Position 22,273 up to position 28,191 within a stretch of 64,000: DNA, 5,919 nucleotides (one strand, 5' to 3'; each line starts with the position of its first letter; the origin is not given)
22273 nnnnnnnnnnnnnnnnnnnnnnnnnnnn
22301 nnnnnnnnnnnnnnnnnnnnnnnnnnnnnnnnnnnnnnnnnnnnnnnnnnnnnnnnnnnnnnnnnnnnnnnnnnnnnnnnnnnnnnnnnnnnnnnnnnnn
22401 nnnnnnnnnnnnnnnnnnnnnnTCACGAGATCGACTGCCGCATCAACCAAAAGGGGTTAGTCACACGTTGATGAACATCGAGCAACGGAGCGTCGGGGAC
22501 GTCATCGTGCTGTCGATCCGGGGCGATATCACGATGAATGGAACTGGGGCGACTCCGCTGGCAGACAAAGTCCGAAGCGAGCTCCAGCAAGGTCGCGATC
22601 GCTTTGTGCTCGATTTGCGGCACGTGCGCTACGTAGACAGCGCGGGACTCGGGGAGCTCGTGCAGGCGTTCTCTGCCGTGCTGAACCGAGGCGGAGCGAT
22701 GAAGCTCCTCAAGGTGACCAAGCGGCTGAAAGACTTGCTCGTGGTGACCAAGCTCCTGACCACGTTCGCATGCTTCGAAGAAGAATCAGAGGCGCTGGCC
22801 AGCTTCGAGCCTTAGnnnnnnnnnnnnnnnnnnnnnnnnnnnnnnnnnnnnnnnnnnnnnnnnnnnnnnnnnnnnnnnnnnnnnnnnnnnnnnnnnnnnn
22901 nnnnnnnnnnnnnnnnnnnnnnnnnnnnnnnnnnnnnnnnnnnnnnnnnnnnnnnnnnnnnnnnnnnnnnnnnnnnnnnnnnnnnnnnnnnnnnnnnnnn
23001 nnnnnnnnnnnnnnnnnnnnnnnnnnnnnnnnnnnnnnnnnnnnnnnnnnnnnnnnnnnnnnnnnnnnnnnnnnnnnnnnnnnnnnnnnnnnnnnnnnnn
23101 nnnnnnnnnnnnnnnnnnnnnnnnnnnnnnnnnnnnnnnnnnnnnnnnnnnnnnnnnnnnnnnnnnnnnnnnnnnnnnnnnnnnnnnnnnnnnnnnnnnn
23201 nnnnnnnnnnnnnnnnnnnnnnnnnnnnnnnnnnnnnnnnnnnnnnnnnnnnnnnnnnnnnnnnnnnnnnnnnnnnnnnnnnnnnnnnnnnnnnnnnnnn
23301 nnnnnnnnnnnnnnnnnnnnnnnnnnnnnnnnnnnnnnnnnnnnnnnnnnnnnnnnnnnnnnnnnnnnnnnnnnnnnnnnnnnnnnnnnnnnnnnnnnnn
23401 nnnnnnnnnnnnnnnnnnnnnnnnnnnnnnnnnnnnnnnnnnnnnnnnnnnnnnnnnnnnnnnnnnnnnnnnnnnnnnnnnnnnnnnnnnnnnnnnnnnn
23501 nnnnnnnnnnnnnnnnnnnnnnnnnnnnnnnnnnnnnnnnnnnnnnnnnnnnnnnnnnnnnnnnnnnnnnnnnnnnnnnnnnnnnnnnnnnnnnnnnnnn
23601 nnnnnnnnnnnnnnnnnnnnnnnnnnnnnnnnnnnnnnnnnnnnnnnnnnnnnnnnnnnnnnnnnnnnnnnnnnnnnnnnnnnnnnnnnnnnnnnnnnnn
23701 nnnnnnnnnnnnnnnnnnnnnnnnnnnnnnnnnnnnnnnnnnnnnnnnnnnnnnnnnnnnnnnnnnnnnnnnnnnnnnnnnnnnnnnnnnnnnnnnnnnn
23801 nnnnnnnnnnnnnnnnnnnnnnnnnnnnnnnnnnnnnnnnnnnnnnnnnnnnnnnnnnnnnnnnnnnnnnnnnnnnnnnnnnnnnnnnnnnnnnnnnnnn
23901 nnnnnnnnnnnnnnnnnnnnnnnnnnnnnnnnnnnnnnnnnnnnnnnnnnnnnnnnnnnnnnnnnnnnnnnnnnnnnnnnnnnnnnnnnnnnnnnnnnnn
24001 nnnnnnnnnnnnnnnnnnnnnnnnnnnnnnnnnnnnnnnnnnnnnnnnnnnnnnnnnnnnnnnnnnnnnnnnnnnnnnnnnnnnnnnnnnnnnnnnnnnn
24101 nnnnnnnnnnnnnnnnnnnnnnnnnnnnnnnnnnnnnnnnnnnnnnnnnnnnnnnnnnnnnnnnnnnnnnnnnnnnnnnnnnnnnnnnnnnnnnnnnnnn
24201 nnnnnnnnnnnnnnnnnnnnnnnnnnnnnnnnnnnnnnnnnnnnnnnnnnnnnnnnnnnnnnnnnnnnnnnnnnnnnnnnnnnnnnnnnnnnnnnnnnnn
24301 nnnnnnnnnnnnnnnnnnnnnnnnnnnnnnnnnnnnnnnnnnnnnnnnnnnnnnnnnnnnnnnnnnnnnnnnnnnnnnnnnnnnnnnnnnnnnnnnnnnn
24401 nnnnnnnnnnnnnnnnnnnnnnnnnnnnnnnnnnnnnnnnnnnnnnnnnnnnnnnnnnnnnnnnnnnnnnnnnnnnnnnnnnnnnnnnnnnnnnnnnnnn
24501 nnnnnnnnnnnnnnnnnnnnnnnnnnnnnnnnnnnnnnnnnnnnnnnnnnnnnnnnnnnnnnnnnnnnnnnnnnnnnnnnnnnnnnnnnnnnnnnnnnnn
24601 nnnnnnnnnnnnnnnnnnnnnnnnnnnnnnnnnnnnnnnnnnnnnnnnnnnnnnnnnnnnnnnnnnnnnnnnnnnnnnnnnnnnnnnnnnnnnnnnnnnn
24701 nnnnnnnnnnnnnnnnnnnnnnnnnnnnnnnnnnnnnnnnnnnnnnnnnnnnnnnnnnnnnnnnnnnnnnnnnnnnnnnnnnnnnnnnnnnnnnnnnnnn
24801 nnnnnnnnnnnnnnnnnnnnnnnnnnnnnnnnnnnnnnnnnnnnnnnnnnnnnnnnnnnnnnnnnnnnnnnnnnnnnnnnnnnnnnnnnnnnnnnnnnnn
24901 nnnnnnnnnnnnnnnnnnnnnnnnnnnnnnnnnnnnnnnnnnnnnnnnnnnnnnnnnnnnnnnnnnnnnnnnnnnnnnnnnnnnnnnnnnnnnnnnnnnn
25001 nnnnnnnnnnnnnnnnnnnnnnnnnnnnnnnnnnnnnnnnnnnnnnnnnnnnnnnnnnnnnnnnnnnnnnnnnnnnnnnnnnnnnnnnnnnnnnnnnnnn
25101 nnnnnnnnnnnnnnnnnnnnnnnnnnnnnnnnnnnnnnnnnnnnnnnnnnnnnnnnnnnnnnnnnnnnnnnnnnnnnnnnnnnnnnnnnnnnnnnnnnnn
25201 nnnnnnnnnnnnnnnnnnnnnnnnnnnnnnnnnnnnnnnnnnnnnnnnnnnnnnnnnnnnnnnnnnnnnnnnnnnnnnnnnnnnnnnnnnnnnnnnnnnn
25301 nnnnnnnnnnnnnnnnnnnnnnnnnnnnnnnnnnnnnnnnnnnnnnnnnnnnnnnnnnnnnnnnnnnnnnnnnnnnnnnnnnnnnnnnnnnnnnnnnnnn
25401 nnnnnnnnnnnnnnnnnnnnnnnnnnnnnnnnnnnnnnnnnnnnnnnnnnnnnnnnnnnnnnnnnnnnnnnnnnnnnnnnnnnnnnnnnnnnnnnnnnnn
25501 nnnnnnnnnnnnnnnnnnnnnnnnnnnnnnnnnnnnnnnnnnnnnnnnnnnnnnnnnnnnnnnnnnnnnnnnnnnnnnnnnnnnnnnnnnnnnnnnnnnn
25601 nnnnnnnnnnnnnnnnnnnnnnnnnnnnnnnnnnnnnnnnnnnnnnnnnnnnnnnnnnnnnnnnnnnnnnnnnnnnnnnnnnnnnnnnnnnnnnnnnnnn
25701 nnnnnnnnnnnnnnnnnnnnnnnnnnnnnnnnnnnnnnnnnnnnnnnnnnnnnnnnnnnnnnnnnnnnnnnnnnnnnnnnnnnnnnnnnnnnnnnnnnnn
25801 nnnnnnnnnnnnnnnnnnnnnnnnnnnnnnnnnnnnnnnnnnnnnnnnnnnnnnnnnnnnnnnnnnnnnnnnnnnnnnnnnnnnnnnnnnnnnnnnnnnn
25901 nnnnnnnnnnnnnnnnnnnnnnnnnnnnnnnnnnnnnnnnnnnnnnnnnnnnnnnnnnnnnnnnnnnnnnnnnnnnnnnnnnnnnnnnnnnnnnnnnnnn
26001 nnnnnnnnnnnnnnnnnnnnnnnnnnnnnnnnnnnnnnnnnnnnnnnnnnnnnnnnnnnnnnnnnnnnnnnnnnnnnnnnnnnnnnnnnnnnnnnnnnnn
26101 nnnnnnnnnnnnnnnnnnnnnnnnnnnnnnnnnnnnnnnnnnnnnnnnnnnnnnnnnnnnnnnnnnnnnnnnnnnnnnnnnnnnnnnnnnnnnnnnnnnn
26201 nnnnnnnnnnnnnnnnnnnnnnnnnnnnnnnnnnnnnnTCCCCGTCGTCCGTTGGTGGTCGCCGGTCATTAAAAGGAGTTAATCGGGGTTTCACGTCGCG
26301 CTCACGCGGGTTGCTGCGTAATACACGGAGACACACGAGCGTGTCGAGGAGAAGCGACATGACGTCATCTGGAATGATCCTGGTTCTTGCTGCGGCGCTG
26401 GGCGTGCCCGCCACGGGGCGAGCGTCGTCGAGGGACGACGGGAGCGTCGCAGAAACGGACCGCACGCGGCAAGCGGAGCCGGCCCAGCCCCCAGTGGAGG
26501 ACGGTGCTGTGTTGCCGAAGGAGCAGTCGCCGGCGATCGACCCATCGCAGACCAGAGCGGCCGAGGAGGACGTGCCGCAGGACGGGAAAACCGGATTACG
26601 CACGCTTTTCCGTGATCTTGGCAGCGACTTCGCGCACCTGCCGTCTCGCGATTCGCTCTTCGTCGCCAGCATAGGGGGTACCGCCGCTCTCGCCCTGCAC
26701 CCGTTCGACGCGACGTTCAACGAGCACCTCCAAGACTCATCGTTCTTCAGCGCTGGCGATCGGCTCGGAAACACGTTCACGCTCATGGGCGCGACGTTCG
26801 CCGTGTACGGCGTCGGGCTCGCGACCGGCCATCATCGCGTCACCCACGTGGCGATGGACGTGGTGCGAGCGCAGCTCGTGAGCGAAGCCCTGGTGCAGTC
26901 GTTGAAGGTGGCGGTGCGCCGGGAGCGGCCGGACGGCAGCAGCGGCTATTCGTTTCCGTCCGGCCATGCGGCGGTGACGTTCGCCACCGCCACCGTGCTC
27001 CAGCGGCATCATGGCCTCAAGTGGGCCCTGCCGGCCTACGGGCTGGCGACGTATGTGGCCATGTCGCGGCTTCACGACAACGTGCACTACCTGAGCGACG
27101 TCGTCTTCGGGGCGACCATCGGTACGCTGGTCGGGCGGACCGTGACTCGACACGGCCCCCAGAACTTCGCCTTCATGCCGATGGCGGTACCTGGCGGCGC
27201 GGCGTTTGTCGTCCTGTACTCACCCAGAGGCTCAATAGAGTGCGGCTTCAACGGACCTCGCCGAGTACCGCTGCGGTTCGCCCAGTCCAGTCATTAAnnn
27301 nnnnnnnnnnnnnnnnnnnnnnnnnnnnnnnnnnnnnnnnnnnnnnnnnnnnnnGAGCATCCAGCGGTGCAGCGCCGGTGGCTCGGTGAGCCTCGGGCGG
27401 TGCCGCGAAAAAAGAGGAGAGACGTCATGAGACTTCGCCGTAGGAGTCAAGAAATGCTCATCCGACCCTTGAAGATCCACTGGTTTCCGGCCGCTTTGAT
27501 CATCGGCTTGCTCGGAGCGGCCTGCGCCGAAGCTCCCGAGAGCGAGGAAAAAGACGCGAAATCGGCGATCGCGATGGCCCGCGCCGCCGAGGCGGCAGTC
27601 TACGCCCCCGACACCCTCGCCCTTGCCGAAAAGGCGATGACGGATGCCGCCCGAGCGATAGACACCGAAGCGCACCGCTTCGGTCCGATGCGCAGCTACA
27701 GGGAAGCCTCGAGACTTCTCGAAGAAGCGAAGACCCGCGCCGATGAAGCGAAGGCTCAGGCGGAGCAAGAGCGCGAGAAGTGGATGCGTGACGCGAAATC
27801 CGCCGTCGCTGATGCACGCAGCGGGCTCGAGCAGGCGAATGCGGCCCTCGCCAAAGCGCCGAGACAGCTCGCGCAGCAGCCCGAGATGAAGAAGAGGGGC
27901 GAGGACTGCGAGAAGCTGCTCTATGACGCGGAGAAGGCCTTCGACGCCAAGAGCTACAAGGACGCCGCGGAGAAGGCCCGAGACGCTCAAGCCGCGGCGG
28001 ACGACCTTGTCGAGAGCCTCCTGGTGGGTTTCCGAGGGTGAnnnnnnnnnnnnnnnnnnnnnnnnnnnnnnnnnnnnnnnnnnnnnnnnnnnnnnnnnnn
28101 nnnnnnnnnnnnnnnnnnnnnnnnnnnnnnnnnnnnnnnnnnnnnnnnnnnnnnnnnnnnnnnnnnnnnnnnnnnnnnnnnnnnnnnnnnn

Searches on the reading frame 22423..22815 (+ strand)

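Call 32: search_protein_families(library=pfam, proteins=[window:22423-22815:+], max_evalue=0.01)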
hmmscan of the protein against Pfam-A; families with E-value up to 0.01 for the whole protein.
window:22423-22815:+ (130 aa): 2 families
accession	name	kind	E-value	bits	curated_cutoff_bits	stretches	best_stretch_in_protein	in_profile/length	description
PF01740.26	STAS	-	3.5e-13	49.7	22.6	1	20-124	3-106/106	STAS domain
PF13466.11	STAS_2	-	8.3e-11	42.4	29.2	1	30-109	1-77/80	STAS domain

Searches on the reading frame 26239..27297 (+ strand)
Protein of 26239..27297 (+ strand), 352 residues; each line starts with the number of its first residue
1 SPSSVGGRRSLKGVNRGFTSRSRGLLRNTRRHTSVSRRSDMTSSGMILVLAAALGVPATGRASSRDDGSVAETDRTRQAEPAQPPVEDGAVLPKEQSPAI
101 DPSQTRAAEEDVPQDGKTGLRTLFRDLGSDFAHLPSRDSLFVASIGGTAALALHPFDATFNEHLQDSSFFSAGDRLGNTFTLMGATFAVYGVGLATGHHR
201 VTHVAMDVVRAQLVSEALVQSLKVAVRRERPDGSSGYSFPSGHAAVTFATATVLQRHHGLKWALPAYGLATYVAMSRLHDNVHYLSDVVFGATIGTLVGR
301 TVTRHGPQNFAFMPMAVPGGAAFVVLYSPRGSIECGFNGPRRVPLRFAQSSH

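Call 32: search_protein_families(library=pfam, proteins=[window:26239-27297:+], max_evalue=0.01)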
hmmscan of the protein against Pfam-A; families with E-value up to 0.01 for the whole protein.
window:26239-27297:+ (352 aa): 2 families
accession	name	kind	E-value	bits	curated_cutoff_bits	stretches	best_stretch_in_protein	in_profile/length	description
PF01569.27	PAP2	-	1.3e-15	57.8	27.2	1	234-304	46-123/130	PAP2 superfamily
PF14378.12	PAP2_3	-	2e-06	28.2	27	1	235-297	123-186/190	PAP2 superfamily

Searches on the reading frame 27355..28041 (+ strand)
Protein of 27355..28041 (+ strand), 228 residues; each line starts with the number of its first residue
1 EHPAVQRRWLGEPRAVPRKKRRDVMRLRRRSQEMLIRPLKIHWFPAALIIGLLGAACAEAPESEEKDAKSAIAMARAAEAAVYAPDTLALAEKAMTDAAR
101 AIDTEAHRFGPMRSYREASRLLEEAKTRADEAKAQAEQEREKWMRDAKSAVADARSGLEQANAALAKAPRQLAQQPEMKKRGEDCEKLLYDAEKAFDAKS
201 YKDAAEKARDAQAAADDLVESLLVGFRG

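Call 32: search_protein_families(library=pfam, proteins=[window:27355-28041:+], max_evalue=0.01)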
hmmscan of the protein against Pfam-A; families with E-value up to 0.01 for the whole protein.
window:27355-28041:+ (228 aa): 1 family
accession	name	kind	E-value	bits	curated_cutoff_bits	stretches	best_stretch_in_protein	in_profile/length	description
PF14346.11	DUF4398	-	7.6e-05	23.6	27.9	1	67-141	5-71/78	Domain of unknown function (DUF4398)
